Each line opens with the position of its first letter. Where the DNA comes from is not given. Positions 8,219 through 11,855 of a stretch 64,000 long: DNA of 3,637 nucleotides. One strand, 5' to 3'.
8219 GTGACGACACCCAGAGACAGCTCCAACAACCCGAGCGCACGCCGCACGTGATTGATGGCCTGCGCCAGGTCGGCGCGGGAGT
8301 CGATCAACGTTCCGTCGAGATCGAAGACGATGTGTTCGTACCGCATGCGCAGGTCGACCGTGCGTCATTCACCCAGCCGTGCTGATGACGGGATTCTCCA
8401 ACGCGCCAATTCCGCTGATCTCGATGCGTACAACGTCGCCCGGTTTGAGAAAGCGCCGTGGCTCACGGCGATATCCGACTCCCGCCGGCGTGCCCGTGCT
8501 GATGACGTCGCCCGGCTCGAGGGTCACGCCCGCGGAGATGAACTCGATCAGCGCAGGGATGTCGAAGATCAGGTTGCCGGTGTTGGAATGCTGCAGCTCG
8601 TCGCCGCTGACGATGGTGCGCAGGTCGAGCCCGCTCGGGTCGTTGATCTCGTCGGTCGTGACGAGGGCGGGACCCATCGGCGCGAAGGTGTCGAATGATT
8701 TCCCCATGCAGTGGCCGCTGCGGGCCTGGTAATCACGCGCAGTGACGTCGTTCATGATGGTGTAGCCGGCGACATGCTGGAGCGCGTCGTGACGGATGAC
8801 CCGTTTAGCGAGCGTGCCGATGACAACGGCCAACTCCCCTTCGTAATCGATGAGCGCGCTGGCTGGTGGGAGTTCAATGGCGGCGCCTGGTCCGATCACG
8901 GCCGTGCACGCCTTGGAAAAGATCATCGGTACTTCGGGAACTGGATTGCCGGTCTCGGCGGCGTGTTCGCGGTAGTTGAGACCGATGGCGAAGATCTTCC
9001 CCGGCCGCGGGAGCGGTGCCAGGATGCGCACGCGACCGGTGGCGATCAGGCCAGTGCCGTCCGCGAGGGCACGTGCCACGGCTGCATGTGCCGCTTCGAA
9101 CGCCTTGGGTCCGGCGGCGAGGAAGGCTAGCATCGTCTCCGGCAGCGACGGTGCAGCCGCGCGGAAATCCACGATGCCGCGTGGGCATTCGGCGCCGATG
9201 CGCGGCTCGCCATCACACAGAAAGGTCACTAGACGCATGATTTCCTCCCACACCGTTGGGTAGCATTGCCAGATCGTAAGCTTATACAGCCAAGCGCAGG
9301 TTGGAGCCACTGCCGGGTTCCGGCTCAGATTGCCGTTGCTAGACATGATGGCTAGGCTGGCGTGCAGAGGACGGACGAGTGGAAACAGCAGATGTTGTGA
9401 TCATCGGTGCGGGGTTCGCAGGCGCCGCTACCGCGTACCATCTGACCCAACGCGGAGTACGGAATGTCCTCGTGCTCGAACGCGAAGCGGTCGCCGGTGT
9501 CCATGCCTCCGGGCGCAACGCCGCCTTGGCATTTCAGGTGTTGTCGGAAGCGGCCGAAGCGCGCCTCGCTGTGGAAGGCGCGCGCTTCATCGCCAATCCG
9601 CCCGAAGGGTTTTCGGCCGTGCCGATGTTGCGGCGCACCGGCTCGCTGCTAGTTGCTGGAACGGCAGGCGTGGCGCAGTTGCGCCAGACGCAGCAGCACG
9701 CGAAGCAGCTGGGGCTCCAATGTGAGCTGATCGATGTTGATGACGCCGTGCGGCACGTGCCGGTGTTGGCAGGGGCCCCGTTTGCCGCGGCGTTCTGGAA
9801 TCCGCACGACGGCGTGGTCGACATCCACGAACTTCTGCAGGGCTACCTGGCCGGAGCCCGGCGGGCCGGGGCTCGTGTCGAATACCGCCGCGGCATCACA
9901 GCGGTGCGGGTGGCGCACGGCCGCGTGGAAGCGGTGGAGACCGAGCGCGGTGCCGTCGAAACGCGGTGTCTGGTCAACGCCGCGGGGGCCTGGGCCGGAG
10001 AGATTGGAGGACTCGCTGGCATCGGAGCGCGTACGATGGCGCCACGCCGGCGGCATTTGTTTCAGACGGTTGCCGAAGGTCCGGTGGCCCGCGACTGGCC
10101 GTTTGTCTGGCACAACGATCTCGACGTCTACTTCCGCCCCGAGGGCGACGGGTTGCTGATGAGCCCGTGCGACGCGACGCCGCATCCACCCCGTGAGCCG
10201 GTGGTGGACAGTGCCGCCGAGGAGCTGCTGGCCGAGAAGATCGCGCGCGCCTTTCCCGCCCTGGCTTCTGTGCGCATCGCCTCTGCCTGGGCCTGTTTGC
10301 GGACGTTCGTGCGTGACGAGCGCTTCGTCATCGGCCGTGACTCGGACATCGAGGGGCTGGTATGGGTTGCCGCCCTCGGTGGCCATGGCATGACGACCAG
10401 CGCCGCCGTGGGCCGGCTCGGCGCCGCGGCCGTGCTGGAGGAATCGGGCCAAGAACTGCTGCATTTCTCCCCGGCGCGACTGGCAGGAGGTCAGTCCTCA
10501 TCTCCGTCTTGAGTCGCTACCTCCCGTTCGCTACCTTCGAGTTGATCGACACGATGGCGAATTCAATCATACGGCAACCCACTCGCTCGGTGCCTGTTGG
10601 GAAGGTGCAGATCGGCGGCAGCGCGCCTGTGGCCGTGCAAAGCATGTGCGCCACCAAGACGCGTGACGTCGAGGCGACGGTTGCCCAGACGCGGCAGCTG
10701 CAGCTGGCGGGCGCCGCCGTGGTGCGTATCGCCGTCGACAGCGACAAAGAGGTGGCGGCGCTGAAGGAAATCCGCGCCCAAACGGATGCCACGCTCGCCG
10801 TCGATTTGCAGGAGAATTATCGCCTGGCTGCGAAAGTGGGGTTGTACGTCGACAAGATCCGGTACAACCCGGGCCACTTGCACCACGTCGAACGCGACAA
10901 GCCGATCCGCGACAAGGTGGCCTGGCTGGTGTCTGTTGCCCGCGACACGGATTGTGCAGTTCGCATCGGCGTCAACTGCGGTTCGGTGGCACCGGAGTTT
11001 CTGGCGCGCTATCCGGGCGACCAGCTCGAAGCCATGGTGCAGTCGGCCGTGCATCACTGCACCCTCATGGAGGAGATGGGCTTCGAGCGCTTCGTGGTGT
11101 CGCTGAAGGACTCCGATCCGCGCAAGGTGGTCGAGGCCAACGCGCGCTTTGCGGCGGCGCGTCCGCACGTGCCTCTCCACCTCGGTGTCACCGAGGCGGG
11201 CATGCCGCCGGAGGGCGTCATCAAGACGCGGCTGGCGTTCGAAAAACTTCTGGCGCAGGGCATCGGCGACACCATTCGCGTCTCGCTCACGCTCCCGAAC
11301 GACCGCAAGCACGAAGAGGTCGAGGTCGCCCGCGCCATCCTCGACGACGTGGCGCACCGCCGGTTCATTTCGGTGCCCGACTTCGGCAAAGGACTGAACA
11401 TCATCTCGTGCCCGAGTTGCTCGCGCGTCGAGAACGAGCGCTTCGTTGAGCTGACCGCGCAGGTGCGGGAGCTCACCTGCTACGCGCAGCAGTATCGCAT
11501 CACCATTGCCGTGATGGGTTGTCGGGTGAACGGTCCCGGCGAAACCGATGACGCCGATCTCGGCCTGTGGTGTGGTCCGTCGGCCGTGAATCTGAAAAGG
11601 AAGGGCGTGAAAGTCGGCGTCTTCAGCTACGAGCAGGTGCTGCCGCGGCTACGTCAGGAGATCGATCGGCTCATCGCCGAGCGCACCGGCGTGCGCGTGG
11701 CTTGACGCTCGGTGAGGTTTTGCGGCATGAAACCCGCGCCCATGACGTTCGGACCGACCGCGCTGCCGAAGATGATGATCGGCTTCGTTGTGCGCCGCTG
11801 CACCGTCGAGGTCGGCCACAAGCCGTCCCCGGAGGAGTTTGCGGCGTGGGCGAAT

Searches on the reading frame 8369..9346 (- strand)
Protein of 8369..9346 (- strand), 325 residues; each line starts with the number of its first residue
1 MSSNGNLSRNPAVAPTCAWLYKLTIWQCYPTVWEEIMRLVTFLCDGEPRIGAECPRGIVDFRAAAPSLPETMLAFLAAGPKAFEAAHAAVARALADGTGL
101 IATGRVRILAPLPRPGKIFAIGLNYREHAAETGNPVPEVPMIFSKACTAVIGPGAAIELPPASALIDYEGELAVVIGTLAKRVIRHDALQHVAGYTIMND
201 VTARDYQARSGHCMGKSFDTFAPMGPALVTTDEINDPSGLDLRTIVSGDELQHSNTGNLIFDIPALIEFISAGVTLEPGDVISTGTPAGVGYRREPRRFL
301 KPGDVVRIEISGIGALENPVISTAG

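Call 73: search_protein_families(library=pfam, proteins=[window:8369-9346:-], max_evalue=0.00001)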
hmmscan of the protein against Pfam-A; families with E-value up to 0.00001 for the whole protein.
window:8369-9346:- (325 aa): 1 family
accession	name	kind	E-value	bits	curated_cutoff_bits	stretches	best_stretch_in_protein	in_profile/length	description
PF01557.24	FAA_hydrolase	-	1.1e-71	241.3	23.9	1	117-320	1-213/214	Fumarylacetoacetate (FAA) hydrolase C-terminal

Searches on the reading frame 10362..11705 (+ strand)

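Call 73: search_protein_families(library=pfam, proteins=[window:10362-11705:+], max_evalue=0.00001)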
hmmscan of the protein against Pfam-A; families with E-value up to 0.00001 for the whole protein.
window:10362-11705:+ (447 aa): 1 family
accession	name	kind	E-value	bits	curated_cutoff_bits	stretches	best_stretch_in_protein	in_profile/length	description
PF04551.19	GcpE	-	3.6e-104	348.9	32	1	74-435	1-342/343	GcpE protein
